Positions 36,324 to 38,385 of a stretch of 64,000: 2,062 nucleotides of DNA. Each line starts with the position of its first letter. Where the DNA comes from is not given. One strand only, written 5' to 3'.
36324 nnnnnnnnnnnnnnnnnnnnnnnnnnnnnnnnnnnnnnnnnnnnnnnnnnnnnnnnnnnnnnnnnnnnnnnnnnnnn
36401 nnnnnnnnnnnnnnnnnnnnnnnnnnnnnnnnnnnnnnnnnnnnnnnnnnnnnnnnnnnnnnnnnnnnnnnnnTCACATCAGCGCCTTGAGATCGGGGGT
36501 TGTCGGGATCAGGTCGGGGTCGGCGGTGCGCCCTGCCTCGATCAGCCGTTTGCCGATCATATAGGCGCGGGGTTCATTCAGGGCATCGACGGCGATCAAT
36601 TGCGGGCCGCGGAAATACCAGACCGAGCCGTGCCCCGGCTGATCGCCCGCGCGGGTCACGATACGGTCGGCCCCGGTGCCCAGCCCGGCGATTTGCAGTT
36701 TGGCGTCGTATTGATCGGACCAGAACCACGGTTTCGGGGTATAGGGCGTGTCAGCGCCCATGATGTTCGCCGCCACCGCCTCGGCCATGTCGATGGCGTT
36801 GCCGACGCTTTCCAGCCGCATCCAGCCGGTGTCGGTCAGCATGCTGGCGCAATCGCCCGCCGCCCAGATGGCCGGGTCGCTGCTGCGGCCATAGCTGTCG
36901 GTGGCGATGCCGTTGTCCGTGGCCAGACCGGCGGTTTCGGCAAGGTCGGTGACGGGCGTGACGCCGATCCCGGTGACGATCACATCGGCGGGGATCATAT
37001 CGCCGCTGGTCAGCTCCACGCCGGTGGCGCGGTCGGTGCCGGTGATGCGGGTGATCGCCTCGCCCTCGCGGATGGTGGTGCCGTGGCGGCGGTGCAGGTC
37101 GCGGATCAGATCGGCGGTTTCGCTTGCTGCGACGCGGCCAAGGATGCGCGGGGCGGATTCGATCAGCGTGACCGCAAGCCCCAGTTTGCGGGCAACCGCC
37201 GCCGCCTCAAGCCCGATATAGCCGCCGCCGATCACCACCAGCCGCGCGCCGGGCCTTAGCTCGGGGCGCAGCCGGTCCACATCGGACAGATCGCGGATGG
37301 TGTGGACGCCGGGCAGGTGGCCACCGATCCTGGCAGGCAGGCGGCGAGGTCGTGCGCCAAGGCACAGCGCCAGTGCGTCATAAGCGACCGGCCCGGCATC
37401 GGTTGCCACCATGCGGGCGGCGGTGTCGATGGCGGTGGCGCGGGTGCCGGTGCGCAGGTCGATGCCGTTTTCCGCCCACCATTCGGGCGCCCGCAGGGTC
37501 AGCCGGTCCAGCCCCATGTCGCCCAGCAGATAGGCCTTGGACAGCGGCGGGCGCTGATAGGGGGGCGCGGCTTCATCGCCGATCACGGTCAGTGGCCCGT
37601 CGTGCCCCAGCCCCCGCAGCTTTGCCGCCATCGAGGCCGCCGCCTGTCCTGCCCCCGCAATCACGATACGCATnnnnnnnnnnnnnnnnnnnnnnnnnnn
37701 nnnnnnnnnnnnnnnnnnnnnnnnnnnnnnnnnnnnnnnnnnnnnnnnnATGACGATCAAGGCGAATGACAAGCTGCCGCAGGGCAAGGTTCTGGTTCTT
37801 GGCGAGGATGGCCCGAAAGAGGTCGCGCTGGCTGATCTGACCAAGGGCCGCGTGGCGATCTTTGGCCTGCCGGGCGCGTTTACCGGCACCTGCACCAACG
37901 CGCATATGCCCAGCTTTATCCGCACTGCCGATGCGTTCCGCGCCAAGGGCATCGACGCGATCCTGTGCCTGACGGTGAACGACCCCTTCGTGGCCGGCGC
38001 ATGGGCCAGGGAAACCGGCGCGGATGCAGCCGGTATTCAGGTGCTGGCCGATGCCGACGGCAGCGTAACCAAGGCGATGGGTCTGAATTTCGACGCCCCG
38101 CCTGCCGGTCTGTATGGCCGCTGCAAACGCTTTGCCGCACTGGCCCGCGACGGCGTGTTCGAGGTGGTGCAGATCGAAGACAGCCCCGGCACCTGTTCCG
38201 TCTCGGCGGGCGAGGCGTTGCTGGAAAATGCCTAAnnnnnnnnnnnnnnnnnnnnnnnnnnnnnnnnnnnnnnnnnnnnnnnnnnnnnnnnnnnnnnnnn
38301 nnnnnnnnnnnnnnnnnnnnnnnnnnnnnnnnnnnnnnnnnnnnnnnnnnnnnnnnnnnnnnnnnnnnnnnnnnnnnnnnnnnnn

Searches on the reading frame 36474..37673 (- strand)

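Call 20: search_protein_families(library=pfam, proteins=[window:36474-37673:-], max_evalue=0.001)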
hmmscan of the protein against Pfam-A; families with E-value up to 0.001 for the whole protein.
window:36474-37673:- (399 aa): 6 families
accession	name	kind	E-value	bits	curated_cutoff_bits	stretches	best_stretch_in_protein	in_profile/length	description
PF07992.20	Pyr_redox_2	-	2.6e-61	208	26.1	1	1-297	1-291/291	Pyridine nucleotide-disulphide oxidoreductase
PF14759.12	Reductase_C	-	9.4e-26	90.6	25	1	316-398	1-84/85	Reductase C-terminal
PF00070.33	Pyr_redox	-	2.4e-21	76.4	22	1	144-222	1-80/82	Pyridine nucleotide-disulphide oxidoreductase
PF01266.30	DAO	-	0.00011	22.3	27.9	0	145-177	2-34/353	FAD dependent oxidoreductase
PF01262.27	AlaDh_PNT_C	-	0.00012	22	23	1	142-187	28-73/214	Alanine dehydrogenase/PNT, C-terminal domain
PF13450.12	NAD_binding_8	-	0.0002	22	21.9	1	147-186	1-40/68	NAD(P)-binding Rossmann-like domain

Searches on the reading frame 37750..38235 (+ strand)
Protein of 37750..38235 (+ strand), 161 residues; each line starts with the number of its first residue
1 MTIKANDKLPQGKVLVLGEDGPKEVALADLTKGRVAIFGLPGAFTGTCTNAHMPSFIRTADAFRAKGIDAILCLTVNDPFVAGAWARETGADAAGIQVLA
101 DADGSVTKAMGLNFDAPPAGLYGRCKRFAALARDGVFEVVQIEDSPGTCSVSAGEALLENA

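Call 20: search_protein_families(library=pfam, proteins=[window:37750-38235:+], max_evalue=0.001)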
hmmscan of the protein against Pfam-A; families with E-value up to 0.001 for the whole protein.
window:37750-38235:+ (161 aa): 2 families
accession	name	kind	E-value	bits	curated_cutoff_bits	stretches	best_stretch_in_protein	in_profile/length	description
PF08534.16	Redoxin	-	2.8e-24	86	26.6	1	4-156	1-146/148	Redoxin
PF00578.27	AhpC-TSA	-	7.4e-10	39.3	26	1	20-116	14-104/124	AhpC/TSA family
